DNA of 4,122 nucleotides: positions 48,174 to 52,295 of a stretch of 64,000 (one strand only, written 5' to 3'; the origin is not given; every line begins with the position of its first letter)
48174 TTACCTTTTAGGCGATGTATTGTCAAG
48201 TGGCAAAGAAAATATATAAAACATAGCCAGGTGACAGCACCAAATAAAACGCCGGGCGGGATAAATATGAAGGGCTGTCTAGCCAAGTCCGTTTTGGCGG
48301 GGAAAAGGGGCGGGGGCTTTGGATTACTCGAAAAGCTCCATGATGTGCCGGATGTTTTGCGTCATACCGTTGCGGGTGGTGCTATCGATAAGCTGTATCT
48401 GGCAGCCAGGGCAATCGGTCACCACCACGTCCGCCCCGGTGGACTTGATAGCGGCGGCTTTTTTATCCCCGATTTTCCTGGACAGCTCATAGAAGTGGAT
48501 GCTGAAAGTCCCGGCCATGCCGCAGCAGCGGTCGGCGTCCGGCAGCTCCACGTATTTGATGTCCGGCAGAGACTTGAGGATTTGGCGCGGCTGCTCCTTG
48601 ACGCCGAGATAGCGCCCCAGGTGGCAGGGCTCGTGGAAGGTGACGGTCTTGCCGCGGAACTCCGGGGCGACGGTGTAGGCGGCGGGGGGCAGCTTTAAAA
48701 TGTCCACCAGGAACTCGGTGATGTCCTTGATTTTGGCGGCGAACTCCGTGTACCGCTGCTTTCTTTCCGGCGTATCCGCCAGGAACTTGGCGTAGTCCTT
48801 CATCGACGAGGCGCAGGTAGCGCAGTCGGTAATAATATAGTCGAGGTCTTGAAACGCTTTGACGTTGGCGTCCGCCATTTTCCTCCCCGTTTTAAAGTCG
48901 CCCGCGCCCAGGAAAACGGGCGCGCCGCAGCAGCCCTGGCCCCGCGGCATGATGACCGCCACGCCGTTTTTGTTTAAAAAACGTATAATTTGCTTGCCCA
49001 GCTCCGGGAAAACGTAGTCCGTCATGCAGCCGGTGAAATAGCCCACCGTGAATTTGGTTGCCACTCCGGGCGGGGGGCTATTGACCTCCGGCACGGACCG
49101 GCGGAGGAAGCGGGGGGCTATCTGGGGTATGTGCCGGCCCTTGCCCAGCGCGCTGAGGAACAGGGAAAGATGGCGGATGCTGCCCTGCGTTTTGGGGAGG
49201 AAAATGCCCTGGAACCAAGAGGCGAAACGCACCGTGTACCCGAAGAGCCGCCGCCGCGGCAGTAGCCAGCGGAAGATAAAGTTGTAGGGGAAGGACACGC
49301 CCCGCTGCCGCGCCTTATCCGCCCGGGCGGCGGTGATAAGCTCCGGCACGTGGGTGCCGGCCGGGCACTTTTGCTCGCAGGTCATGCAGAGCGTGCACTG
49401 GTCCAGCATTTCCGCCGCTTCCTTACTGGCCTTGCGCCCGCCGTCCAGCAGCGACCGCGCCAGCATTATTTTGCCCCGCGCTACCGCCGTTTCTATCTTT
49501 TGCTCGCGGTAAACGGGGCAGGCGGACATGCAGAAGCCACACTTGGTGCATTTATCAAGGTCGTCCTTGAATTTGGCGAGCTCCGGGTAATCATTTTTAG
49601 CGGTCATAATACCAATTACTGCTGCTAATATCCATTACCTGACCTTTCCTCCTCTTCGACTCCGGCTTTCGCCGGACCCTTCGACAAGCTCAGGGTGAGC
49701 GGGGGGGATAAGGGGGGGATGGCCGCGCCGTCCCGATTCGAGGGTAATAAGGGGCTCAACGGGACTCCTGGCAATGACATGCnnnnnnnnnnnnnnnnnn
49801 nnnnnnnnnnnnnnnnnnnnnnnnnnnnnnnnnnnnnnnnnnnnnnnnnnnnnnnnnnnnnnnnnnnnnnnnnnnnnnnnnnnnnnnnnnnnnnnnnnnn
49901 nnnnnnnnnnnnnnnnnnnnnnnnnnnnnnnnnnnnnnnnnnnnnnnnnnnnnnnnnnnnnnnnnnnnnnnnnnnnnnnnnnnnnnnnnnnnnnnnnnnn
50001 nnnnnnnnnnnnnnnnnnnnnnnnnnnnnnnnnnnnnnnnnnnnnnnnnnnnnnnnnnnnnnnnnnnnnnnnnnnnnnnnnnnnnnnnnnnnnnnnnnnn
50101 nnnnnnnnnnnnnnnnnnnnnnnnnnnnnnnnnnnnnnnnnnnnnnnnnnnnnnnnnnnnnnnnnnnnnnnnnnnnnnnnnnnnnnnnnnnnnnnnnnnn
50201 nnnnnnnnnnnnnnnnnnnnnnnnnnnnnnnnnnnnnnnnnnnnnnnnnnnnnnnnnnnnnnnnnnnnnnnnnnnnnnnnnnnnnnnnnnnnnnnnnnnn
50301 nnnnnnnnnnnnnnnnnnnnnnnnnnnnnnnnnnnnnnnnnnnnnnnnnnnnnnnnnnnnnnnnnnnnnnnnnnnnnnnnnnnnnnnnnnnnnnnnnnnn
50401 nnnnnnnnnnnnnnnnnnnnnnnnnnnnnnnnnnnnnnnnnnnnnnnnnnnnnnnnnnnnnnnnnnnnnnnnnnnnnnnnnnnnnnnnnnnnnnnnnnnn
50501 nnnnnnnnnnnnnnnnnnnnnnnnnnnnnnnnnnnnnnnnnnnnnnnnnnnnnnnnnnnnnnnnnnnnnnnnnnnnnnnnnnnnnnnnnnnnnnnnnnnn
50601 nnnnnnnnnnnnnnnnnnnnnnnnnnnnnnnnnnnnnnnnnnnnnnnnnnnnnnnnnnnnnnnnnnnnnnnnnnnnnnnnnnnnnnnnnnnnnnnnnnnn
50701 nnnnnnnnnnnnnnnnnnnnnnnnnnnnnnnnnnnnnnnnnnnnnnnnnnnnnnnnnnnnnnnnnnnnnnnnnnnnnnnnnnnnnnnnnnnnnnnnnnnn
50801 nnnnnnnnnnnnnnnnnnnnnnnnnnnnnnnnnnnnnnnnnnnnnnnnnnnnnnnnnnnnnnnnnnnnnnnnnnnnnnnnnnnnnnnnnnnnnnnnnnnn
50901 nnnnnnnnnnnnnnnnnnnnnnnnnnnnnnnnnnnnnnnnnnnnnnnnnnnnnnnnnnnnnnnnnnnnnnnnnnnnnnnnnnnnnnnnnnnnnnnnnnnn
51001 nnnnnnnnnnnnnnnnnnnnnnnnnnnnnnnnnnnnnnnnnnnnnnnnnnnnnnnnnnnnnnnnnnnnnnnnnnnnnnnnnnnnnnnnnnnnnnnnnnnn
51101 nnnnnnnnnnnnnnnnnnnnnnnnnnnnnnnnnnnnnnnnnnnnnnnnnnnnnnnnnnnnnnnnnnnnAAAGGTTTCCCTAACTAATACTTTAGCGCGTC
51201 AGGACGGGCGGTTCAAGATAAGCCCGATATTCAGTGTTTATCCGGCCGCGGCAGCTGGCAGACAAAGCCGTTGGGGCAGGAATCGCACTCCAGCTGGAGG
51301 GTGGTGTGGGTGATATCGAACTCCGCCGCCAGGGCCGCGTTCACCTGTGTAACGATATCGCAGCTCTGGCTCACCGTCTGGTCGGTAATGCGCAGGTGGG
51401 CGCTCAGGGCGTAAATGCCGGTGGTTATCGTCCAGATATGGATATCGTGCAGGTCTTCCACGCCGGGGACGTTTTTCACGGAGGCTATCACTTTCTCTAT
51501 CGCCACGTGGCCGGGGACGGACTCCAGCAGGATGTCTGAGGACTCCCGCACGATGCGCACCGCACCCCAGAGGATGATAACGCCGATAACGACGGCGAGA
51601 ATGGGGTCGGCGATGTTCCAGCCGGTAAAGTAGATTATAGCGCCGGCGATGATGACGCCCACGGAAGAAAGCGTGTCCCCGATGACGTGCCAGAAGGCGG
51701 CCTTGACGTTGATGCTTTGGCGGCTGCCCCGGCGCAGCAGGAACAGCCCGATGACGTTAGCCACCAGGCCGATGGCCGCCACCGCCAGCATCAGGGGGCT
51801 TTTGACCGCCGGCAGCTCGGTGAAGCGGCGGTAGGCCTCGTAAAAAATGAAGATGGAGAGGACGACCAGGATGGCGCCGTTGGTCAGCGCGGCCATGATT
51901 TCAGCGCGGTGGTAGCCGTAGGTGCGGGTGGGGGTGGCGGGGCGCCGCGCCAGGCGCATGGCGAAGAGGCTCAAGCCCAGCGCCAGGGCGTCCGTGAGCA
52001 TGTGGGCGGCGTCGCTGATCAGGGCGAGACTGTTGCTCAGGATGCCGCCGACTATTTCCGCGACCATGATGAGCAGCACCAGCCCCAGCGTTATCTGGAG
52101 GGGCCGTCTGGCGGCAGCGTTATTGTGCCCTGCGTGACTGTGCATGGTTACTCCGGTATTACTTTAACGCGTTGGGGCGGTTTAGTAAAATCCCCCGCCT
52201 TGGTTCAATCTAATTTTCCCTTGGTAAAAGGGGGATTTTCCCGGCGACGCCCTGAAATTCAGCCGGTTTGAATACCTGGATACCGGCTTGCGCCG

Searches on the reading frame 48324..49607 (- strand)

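Call 24: search_protein_families(library=pfam, proteins=[window:48324-49607:-], max_evalue=0.00001)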
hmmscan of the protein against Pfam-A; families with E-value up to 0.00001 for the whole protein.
window:48324-49607:- (427 aa): 6 families
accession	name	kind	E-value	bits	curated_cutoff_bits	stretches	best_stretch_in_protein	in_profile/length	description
PF02754.22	CCG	-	1.2e-38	131.5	20.6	2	322-406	1-84/85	Cysteine-rich domain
PF13183.11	Fer4_8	-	7.2e-15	55.7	27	1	17-84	2-67/68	4Fe-4S dicluster domain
PF13534.11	Fer4_17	-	7.7e-10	39.6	22.2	1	19-84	1-59/61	4Fe-4S dicluster domain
PF12838.12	Fer4_7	-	3.9e-07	30.9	27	1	19-84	1-51/52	4Fe-4S dicluster domain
PF00037.32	Fer4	-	2.6e-06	27.4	21.1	0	16-32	4-20/24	4Fe-4S binding domain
PF13237.11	Fer4_10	-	3.5e-06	27.3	25.5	1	14-82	3-53/53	4Fe-4S dicluster domain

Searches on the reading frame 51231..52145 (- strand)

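Call 24: search_protein_families(library=pfam, proteins=[window:51231-52145:-], max_evalue=0.00001)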
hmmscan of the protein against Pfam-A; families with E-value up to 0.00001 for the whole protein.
window:51231-52145:- (304 aa): 2 families
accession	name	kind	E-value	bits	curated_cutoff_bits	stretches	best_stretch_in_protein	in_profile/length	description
PF01545.26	Cation_efflux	-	9.3e-51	172.9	26.6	1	18-207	3-198/198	Cation efflux family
PF16916.11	ZT_dimer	-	1.5e-14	54.1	26.7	1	214-286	4-76/78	Dimerisation domain of Zinc Transporter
